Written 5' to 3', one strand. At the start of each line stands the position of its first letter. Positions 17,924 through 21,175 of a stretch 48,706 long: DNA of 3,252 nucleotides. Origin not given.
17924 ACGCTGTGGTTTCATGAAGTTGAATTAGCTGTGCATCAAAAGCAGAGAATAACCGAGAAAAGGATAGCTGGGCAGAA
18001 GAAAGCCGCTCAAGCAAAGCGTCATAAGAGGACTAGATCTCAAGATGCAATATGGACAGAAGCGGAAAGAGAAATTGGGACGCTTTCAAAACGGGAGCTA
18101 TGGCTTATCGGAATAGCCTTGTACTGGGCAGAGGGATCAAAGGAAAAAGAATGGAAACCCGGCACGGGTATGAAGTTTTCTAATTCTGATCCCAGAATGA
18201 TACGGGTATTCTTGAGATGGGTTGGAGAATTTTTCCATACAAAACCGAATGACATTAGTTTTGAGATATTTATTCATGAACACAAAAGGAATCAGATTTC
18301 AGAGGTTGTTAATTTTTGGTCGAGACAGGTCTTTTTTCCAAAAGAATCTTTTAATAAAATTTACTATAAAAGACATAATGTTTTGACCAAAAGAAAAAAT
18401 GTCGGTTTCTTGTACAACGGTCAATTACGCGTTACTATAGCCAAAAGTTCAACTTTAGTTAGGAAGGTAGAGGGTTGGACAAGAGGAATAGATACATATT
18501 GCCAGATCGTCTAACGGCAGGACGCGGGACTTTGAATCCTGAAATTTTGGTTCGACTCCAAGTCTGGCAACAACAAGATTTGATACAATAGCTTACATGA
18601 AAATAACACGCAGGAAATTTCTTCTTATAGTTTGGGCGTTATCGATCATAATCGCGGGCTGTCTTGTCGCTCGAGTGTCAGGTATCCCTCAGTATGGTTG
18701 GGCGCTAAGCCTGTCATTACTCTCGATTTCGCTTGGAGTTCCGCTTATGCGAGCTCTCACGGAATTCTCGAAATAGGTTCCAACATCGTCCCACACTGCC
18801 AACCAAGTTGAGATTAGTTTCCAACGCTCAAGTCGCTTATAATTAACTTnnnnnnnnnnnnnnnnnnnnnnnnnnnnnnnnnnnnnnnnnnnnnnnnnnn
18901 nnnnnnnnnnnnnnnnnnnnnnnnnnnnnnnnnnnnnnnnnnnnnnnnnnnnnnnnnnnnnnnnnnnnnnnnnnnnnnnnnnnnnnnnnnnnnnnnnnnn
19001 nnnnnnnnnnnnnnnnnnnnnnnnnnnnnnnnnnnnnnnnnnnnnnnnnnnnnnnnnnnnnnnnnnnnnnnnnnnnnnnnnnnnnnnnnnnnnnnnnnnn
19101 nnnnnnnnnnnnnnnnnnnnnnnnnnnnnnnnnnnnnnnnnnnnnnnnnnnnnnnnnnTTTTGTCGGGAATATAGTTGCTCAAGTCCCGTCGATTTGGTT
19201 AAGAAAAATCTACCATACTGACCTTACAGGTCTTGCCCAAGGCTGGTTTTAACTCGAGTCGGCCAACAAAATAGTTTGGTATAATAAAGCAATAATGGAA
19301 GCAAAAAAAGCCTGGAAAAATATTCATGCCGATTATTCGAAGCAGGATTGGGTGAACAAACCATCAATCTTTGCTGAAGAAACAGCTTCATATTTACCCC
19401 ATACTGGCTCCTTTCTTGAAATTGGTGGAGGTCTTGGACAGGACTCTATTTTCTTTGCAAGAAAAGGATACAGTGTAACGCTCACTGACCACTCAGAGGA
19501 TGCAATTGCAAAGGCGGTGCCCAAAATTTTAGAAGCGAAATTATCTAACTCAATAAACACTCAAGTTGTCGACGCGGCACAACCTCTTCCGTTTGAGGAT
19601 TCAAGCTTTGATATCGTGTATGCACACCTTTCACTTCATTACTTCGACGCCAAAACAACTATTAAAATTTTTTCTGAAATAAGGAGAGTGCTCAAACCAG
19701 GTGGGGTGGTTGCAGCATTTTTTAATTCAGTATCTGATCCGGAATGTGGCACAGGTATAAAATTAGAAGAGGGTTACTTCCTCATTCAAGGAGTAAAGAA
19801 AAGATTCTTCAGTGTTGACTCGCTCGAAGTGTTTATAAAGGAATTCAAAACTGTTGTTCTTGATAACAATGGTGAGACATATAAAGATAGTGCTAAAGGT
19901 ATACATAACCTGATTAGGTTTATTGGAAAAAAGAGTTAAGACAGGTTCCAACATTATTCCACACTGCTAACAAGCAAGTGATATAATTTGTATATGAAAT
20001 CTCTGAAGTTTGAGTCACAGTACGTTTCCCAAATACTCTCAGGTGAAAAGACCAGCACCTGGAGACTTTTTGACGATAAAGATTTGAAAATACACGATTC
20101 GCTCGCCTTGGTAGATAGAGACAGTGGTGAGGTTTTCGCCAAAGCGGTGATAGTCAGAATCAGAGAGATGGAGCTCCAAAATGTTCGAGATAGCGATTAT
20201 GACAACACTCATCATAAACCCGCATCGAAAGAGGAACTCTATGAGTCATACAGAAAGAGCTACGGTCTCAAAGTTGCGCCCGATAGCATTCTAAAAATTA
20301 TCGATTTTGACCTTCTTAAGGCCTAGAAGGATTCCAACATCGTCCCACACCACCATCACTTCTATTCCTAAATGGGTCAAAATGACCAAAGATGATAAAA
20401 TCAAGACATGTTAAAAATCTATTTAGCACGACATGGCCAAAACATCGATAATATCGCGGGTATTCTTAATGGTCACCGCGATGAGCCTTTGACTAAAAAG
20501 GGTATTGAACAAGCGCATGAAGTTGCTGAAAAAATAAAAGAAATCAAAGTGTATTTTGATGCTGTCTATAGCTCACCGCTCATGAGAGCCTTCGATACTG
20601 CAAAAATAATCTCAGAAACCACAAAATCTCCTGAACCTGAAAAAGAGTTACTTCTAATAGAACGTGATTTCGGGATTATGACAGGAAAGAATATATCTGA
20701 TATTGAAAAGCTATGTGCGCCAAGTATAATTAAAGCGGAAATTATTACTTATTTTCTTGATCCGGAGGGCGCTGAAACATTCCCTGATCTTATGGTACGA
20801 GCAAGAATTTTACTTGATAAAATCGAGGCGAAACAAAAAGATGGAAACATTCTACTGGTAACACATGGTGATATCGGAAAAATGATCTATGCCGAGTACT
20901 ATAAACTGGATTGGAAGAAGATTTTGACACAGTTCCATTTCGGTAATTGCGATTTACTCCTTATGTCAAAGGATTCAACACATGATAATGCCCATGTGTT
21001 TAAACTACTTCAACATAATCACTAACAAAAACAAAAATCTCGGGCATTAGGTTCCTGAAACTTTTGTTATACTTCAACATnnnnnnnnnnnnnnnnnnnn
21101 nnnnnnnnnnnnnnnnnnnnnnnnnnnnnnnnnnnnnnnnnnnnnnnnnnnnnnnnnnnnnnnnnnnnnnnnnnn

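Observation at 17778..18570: Family of three HTH + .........-like paralogs attached to tRNA termini; two terminate inside the tRNA in the identical register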

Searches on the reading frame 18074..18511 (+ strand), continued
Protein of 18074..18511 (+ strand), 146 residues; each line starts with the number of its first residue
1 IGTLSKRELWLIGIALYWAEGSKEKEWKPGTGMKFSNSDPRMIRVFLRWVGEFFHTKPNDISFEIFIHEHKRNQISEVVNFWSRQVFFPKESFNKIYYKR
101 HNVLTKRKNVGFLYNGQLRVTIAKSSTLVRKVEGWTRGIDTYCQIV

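Call 60: fold_search(model_id=the predicted structure, library=viral)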
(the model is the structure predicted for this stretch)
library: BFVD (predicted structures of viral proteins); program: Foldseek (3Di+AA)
matches with E <= 10: 328; with E <= 0.001: 0
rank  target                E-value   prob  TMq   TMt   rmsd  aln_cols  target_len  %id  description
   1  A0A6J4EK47            6.0e-03  0.87  0.29  0.29   7.7       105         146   16  (no name in the UniProt tables at hand)
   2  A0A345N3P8            6.0e-02  0.15  0.17  0.15  13.4       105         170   14  (no name in the UniProt tables at hand)
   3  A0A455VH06            6.4e-02  0.85  0.37  0.19   5.3       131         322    9  (no name in the UniProt tables at hand)
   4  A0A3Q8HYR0            7.7e-02  0.16  0.23  0.22  16.3       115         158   11  (no name in the UniProt tables at hand)
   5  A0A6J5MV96            1.4e-01  0.25  0.27  0.23  10.8       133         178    9  Crossover junction endodeoxyribonuclease, RusA-like [uncultured Caudovirales phage]
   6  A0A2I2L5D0            1.9e-01  0.20  0.24  0.23   5.3        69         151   16  Uncharacterized protein [Orpheovirus IHUMI-LCC2]
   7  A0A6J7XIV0            2.1e-01  0.16  0.27  0.31  14.8       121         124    9  Crossover junction endodeoxyribonuclease, RusA-like [uncultured Caudovirales phage]
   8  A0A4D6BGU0            2.8e-01  0.13  0.19  0.24  10.5        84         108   17  (no name in the UniProt tables at hand)
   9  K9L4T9                3.0e-01  0.57  0.37  0.08   5.8       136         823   11  DOD-type homing endonuclease domain-containing protein [Pectobacterium phage phiTE]
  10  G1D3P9                3.0e-01  0.51  0.35  0.30   5.8       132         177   11  HNH endonuclease [Mycobacterium phage LittleE]
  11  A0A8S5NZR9            3.0e-01  0.47  0.37  0.10   5.6       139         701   12  ribonucleoside-diphosphate reductase [Myoviridae sp. ctLnO19]
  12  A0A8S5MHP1            3.0e-01  0.21  0.28  0.08   7.9       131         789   17  Type I site specific restriction modification protein [Podoviridae sp. ct1h53]
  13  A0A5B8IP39            3.0e-01  0.10  0.20  0.15  14.6       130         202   12  Thioredoxin [Mimiviridae sp. ChoanoV1]
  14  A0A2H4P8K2            3.1e-01  0.44  0.28  0.08   4.9        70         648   13  ribonucleoside-diphosphate reductase [Corynebacterium phage Darwin]
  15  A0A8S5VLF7            3.4e-01  0.38  0.36  0.07   5.6       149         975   13  (no name in the UniProt tables at hand)
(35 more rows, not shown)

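Call 114: search_solved_structures(query=A6, max_evalue=10, show_alignments=3)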
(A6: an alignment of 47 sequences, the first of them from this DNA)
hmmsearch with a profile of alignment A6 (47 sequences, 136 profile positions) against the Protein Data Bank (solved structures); distinct sequences matched with E-value up to 10: 14.
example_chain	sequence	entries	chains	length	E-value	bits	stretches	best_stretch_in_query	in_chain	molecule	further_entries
1b24_A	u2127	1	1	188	0.00052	23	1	5-52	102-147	Homing endonuclease I-DmoI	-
2vs7_A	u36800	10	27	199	0.00061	22.8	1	5-52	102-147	HOMING ENDONUCLEASE I-DMOI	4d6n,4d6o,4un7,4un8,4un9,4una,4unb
5akm_A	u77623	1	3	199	0.00061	22.8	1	5-52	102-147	HOMING ENDONUCLEASE I-DMOI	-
4un7_G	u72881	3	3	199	0.00061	22.8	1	5-52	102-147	HOMING ENDONUCLEASE I-DMOI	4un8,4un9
2vs8_A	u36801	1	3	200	0.00061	22.8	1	5-52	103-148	HOMING ENDONUCLEASE I-DMOI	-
5o6g_A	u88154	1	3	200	0.00082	22.4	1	5-52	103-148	Homing endonuclease I-DmoI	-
5o6i_A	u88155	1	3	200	0.00091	22.2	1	6-52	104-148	Homing endonuclease I-DmoI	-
5ak9_A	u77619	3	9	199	0.026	17.5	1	5-52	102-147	HOMING ENDONUCLEASE I-DMOI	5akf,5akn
5a0w_A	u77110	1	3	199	0.042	16.8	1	5-52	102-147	HOMING ENDONUCLEASE I-DMOI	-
3oo2_A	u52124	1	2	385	0.77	12.7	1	81-133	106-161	Alanine racemase 1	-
4a3q_A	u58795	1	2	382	1.3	12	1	81-133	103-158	ALANINE RACEMASE 1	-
8j7s_B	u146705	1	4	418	7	9.6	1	51-101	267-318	TIR domain-containing protein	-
8sp0_A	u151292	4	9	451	9.4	9.2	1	51-101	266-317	TIR-APAZ | TIR domain-containing protein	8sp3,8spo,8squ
8fex_A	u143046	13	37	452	9.5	9.2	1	51-101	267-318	TIR-APAZ | TIR domain-containing protein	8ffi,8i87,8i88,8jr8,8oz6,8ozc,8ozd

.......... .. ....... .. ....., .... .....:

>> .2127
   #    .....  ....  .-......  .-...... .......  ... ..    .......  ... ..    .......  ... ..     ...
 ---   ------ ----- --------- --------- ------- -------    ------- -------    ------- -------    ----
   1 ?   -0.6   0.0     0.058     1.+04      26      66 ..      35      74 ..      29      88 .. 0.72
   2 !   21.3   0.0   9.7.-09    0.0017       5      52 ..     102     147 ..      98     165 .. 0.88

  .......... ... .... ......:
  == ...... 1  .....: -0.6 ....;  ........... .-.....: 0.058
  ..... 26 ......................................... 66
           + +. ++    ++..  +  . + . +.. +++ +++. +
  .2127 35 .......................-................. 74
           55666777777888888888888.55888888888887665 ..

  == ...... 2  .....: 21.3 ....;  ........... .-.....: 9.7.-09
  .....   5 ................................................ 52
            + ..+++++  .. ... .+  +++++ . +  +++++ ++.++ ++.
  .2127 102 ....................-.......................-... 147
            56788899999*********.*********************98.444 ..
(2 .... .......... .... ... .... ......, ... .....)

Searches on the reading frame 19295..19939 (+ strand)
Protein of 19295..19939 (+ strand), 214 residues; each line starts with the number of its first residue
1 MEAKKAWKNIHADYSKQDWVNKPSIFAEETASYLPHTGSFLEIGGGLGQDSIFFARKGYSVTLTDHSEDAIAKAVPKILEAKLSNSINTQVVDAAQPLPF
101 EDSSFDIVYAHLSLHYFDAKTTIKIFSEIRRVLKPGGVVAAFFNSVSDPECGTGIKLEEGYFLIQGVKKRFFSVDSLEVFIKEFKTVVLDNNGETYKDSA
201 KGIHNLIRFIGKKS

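Call 28: search_protein_families(library=pfam, proteins=[window:19295-19939:+], max_evalue=0.001)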
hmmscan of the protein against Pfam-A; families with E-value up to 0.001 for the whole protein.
window:19295-19939:+ (214 aa): 9 families
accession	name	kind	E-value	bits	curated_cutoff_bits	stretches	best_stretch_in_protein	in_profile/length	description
PF13649.12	Methyltransf_25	-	2.1e-19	70.4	27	1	41-137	2-97/97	Methyltransferase domain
PF08241.18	Methyltransf_11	-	1.6e-18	67.5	21.2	1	41-140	1-94/95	Methyltransferase domain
PF08242.18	Methyltransf_12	-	3.6e-14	53.7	30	1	41-139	1-98/98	Methyltransferase domain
PF13847.12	Methyltransf_31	-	6.9e-12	45.7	27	1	39-140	6-108/145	Methyltransferase domain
PF13489.12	Methyltransf_23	-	4.2e-10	40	27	1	31-178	17-151/164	Methyltransferase domain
PF03848.20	TehB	-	4.8e-09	36.4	20.4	1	38-138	32-129/193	Tellurite resistance protein TehB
PF01209.24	Ubie_methyltran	-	3.7e-07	30.2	20.1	1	39-142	50-152/233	ubiE/COQ5 methyltransferase family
PF06080.18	DUF938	-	7.4e-06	26.3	27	1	30-140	18-136/202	Protein of unknown function (DUF938)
PF05148.21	Methyltransf_8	-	0.00012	22.5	27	1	90-139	107-154/219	Hypothetical methyltransferase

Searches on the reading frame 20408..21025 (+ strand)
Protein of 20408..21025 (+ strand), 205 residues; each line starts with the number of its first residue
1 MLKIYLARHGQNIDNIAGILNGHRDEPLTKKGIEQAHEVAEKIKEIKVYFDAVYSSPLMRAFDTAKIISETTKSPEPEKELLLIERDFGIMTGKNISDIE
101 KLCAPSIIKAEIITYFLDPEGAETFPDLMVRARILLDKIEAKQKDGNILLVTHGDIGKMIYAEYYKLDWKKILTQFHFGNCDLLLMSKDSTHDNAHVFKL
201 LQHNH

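Call 77: search_protein_families(library=pfam, proteins=[window:20408-21025:+], max_evalue=0.001)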
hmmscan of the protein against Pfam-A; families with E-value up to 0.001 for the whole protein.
window:20408-21025:+ (205 aa): 1 family
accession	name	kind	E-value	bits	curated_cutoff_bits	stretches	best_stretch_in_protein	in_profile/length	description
PF00300.27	His_Phos_1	-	4.4e-37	128.1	21.7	1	4-186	1-179/194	Histidine phosphatase superfamily (branch 1)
